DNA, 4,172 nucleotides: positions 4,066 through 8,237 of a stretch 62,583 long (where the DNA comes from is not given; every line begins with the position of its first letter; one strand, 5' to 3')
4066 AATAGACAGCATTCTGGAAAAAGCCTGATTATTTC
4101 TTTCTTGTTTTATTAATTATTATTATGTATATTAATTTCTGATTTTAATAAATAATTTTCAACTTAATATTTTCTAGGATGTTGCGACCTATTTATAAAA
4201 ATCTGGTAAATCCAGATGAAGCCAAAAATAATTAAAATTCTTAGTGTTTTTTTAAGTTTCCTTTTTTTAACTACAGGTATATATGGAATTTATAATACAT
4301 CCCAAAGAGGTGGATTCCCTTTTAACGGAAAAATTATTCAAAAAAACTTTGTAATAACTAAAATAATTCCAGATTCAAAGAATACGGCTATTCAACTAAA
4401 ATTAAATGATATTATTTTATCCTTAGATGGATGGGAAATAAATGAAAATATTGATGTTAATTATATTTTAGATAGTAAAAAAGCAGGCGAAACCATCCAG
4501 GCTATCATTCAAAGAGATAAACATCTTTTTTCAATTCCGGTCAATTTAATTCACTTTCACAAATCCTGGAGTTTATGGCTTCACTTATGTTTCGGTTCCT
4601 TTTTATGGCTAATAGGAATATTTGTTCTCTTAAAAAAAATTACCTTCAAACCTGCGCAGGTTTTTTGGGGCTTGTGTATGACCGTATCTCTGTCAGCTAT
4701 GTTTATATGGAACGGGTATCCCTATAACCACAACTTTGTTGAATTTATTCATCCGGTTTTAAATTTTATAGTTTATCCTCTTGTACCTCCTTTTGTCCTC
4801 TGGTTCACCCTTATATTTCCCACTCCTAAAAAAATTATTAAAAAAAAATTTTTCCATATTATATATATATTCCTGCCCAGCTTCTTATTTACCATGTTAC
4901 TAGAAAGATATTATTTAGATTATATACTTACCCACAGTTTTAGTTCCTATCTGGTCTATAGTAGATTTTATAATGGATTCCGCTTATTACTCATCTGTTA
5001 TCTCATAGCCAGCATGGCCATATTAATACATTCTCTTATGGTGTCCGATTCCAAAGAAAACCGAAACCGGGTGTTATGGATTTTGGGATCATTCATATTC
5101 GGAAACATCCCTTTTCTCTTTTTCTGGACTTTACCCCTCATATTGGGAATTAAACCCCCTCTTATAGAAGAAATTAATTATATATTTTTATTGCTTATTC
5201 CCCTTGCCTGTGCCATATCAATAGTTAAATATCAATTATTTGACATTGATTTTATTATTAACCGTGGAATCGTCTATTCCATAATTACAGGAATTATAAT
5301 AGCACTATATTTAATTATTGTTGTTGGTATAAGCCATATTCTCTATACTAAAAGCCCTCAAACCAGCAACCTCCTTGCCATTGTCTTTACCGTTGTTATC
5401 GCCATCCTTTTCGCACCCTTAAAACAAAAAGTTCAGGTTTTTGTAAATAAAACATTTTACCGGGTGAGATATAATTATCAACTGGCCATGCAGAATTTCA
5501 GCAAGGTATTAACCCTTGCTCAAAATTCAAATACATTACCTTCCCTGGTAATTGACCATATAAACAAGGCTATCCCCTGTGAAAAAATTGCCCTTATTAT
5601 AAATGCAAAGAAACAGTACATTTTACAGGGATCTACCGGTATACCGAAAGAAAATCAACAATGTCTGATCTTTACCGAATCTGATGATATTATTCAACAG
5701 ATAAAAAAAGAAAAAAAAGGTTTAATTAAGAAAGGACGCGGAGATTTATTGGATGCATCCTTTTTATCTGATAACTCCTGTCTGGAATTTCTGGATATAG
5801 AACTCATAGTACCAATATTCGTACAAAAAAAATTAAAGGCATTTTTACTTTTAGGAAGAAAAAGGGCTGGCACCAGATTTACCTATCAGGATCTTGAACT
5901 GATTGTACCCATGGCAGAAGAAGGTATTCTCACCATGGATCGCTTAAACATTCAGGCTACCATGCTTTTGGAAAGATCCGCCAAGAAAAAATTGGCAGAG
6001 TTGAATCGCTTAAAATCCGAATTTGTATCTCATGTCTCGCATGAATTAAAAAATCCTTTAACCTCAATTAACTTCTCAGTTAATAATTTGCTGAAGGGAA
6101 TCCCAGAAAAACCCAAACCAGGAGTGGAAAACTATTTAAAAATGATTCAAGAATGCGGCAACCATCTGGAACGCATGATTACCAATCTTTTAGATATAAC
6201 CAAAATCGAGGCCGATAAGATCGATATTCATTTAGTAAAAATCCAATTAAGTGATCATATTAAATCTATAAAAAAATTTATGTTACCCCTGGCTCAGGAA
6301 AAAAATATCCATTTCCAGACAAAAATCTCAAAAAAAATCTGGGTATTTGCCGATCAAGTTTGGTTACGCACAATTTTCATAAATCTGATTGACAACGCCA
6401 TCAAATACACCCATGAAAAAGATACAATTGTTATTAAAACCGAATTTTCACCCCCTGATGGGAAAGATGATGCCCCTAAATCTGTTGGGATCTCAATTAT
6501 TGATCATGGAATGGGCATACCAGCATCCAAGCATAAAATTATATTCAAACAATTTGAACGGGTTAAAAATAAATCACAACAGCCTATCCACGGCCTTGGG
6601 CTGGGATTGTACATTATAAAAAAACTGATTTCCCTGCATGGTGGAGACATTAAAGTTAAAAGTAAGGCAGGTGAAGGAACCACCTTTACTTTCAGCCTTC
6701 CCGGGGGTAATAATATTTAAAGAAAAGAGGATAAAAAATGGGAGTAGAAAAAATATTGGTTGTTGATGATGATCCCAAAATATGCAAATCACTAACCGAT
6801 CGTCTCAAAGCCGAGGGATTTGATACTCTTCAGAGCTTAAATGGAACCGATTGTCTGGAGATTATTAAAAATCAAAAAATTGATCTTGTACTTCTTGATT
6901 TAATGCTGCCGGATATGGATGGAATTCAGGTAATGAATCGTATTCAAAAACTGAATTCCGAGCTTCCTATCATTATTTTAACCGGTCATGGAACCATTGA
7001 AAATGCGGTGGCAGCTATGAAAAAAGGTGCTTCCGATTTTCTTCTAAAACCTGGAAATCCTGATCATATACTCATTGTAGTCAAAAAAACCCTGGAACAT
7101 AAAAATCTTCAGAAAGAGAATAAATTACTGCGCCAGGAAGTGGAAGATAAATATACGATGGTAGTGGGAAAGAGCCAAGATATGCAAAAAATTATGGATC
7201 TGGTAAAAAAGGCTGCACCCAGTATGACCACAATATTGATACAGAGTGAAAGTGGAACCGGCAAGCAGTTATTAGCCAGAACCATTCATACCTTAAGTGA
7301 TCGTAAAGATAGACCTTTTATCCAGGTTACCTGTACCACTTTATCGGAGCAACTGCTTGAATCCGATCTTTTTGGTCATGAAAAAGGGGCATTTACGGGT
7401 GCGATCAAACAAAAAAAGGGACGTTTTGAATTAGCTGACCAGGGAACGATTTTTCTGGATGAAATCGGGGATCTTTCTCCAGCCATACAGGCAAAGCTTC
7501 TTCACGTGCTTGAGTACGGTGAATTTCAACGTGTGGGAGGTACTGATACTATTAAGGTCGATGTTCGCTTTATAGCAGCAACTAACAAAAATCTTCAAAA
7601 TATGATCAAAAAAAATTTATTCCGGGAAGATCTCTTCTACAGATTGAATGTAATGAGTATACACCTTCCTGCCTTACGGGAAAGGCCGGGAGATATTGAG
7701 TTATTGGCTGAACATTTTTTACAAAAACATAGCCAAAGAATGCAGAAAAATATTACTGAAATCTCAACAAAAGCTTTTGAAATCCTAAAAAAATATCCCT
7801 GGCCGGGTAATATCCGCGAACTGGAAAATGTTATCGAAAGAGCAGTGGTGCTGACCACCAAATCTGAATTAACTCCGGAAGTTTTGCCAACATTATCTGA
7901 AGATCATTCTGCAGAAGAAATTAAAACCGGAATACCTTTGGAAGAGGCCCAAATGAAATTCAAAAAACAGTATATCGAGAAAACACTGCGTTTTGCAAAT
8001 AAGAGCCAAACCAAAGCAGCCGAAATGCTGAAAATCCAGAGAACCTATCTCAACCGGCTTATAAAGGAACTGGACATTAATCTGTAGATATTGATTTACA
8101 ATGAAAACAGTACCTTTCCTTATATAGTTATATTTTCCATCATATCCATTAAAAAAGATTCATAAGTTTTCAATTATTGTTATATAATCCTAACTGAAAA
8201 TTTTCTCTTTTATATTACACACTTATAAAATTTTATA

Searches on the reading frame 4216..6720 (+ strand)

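Call 65: search_protein_families(library=pfam, proteins=[window:4216-6720:+], max_evalue=0.001)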
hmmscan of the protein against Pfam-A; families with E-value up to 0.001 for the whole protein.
window:4216-6720:+ (834 aa): 3 families
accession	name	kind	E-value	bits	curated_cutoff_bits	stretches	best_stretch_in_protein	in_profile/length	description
PF02518.31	HATPase_c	-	1.5e-25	90.2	26.4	1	713-829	2-108/111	Histidine kinase-, DNA gyrase B-, and HSP90-like ATPase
PF00512.31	HisKA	-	3.4e-16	59.5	26.9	1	600-666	2-65/66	His Kinase A (phospho-acceptor) domain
PF13180.12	PDZ_2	-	1.1e-05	26.1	27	1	46-110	15-79/80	PDZ domain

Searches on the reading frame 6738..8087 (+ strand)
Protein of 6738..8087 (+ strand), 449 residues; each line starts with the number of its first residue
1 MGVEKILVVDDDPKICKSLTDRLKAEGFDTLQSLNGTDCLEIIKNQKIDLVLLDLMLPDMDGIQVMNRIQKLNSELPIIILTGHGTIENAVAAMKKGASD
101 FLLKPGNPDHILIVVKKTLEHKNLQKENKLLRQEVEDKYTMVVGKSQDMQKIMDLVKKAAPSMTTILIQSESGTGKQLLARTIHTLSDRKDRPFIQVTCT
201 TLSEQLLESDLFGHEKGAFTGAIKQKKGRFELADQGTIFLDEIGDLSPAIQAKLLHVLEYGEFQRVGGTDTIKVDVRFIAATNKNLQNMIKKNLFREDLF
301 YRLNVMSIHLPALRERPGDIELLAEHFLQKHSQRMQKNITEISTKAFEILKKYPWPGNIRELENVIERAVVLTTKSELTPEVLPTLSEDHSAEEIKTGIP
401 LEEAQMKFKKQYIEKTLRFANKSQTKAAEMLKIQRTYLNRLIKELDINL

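Call 65: search_protein_families(library=pfam, proteins=[window:6738-8087:+], max_evalue=0.001)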
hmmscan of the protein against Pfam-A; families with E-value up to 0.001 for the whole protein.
window:6738-8087:+ (449 aa): 8 families
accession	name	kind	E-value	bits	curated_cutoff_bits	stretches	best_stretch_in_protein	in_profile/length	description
PF00158.32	Sigma54_activat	-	7.2e-69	231.2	20.2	1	143-309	2-168/168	Sigma-54 interaction domain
PF00072.30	Response_reg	-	3.1e-31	108.2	30.2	1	6-114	1-109/111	Response regulator receiver domain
PF25601.1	AAA_lid_14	-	1.9e-27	95.3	27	1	314-393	1-80/87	AAA+ ATPase lid domain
PF14532.12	Sigma54_activ_2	-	8.1e-22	78.4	25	1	143-313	1-138/138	Sigma-54 interaction domain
PF07724.20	AAA_2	-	1.3e-09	38.8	27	1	163-295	3-136/166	AAA domain (Cdc48 subfamily)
PF07728.20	AAA_5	-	4.5e-08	33.6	22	1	167-286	3-125/139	AAA domain (dynein-related subfamily)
PF00004.35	AAA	-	4.4e-06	27.6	21.2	1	167-301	2-124/131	ATPase family associated with various cellular activities (AAA)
PF01078.27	Mg_chelatase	-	3.8e-05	23.6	20.3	1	159-284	18-158/207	Magnesium chelatase, subunit ChlI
